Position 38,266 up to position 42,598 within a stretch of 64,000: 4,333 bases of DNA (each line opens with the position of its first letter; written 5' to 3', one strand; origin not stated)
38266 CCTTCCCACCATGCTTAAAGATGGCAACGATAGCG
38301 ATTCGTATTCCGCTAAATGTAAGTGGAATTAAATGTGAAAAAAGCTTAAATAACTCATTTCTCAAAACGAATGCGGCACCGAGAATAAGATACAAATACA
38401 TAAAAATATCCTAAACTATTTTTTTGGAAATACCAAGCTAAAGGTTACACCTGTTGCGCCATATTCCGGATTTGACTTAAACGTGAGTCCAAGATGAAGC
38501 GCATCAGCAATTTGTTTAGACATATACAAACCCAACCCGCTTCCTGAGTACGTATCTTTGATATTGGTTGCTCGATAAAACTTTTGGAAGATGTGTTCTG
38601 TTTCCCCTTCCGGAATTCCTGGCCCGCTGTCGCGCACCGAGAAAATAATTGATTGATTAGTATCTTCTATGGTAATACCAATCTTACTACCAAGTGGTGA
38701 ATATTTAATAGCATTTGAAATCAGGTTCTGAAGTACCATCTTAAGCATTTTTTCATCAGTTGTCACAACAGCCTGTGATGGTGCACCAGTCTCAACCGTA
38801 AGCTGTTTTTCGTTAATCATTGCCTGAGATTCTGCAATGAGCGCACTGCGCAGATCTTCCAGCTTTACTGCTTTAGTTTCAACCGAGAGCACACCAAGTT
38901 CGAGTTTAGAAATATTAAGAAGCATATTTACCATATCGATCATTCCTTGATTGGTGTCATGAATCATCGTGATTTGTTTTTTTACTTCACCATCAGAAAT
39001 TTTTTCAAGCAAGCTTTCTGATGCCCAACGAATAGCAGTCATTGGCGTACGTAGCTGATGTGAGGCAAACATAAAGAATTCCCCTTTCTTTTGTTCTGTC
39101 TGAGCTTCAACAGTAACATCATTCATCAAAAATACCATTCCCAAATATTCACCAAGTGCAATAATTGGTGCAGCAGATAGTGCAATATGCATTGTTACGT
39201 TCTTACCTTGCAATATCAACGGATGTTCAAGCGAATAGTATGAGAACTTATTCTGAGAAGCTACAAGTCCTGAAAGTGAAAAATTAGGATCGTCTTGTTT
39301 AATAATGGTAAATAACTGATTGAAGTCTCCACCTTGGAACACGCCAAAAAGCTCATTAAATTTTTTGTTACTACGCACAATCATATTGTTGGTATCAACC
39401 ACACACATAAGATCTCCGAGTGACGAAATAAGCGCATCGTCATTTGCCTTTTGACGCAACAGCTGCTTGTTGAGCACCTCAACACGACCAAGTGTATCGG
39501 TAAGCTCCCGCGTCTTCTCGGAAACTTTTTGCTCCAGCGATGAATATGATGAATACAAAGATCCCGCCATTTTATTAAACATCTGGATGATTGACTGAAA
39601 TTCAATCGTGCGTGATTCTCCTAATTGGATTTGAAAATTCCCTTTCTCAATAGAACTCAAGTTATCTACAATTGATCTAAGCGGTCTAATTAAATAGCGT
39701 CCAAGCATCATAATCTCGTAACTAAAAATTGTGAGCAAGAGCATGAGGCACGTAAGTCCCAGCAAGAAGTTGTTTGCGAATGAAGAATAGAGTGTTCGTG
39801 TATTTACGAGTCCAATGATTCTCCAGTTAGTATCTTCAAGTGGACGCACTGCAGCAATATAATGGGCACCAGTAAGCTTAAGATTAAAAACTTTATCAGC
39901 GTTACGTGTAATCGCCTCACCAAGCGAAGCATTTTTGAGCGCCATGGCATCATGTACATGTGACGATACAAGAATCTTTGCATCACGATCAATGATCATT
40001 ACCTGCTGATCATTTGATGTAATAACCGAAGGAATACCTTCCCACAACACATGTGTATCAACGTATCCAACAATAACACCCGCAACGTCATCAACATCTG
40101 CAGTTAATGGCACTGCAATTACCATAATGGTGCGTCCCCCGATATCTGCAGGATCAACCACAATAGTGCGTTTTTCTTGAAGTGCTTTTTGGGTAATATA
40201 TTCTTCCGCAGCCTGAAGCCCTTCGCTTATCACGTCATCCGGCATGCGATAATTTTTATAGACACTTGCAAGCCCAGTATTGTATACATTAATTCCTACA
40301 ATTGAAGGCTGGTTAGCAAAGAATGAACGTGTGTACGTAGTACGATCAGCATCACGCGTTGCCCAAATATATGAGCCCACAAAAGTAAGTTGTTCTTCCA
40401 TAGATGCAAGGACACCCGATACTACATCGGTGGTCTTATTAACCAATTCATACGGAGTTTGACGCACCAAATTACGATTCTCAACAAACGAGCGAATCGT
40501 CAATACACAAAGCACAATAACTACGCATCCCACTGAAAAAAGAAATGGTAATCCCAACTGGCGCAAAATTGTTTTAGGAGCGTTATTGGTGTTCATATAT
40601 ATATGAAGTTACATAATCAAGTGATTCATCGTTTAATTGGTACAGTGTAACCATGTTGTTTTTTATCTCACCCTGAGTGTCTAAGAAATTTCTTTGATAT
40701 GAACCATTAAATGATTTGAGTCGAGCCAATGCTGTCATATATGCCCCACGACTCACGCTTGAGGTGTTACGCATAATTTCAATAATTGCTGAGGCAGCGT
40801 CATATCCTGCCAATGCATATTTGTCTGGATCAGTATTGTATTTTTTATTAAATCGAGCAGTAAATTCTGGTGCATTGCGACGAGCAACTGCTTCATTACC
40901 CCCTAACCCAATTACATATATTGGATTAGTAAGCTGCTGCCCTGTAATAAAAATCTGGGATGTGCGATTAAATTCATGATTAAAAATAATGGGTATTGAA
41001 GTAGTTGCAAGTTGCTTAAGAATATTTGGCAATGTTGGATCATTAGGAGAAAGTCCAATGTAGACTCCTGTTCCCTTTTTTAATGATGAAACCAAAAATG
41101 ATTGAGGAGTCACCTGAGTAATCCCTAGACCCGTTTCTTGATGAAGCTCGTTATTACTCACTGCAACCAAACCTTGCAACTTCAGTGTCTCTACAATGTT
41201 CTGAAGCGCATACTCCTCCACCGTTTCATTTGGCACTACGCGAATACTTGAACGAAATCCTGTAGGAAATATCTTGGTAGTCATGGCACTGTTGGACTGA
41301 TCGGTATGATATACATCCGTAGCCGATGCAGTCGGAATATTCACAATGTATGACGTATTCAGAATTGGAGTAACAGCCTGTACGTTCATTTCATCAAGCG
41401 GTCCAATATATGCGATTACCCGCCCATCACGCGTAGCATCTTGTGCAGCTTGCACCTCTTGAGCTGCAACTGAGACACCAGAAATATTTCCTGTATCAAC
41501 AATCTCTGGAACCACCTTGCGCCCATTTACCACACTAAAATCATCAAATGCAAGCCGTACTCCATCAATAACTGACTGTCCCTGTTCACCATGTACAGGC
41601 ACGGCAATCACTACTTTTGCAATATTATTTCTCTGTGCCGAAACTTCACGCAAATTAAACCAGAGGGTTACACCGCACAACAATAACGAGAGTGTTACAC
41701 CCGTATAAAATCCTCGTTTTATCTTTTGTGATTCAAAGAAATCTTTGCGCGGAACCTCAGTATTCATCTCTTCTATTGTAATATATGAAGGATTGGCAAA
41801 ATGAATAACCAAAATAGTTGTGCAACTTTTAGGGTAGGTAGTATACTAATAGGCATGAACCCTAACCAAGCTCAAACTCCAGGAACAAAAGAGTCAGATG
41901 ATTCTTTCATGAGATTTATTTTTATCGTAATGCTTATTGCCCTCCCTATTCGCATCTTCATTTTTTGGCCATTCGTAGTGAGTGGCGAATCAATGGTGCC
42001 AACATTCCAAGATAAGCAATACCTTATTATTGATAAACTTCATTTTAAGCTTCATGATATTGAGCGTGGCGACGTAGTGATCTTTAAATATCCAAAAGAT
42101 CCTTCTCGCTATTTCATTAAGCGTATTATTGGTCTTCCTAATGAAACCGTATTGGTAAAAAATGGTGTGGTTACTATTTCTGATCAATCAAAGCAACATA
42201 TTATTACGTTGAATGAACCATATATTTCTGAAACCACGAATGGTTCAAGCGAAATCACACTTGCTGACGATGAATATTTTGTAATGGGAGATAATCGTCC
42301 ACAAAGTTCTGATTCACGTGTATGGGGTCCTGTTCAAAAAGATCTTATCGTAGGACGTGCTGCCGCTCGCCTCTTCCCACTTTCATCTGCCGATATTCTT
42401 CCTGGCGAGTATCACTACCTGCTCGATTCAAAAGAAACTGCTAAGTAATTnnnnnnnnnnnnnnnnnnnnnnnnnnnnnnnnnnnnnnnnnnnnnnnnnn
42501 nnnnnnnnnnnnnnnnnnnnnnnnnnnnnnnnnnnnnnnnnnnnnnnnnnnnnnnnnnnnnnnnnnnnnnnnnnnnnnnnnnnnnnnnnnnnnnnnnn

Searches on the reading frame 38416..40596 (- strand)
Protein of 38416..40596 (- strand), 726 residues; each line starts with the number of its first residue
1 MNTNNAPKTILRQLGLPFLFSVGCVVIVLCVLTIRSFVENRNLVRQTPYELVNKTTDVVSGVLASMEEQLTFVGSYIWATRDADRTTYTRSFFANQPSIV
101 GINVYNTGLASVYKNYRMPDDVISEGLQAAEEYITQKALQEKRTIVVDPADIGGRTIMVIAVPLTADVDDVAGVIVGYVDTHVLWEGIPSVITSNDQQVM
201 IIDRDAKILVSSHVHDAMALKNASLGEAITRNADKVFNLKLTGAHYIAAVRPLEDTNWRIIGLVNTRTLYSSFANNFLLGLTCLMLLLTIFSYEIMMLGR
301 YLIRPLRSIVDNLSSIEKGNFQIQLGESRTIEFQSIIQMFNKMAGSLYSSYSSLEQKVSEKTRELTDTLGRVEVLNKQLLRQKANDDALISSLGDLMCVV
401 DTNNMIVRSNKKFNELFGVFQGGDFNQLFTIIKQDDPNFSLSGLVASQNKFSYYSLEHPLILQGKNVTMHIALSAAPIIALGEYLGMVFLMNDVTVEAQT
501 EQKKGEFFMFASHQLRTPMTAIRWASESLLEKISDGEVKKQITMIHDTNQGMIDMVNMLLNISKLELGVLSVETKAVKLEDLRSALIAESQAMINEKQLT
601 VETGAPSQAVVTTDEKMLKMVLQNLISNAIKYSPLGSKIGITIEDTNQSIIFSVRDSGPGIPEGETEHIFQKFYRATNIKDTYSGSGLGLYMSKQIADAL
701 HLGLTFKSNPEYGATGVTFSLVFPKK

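Call 14: search_protein_families(library=pfam, proteins=[window:38416-40596:-], max_evalue=0.001)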
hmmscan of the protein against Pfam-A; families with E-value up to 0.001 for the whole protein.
window:38416-40596:- (726 aa): 7 families
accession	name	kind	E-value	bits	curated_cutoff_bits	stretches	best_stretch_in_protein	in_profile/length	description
PF02518.31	HATPase_c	-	1e-24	87.5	26.4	1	614-721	2-107/111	Histidine kinase-, DNA gyrase B-, and HSP90-like ATPase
PF00512.31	HisKA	-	1.9e-11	44.3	26.9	1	504-567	2-65/66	His Kinase A (phospho-acceptor) domain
PF02743.24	dCache_1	-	5.7e-10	39.6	45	1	93-262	62-239/240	Cache domain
PF00672.30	HAMP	-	4.6e-06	27.3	25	1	298-347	2-51/53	HAMP domain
PF13426.13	PAS_9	-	7.1e-05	23.5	27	1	396-495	3-102/103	PAS domain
PF13581.12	HATPase_c_2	-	0.00012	22.5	27.4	1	618-701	32-113/127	Histidine kinase-like ATPase domain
PF17202.10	sCache_3_3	-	0.00069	20.4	28.8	0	126-175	44-91/107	Single cache domain 3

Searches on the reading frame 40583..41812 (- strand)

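Call 14: search_protein_families(library=pfam, proteins=[window:40583-41812:-], max_evalue=0.001)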
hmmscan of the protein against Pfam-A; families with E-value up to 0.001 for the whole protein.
window:40583-41812:- (409 aa): 2 families
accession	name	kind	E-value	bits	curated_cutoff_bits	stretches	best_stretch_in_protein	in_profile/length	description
PF13458.12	Peripla_BP_6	-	1.4e-14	55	31.7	2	316-394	260-339/343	Periplasmic binding protein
PF01094.35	ANF_receptor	-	6.8e-06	25.8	25.4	1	91-233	12-137/353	Receptor family ligand binding region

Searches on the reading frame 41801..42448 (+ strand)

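Call 14: search_protein_families(library=pfam, proteins=[window:41801-42448:+], max_evalue=0.001)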
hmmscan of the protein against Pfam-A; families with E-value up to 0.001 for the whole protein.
window:41801-42448:+ (215 aa): 2 families
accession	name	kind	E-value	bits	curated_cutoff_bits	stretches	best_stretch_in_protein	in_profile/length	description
PF10502.14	Peptidase_S26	-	6.7e-43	147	22.9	1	36-191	4-167/168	Signal peptidase, peptidase S26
PF00717.28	Peptidase_S24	-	9.7e-05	22.5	23.3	1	59-114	39-86/116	Peptidase S24-like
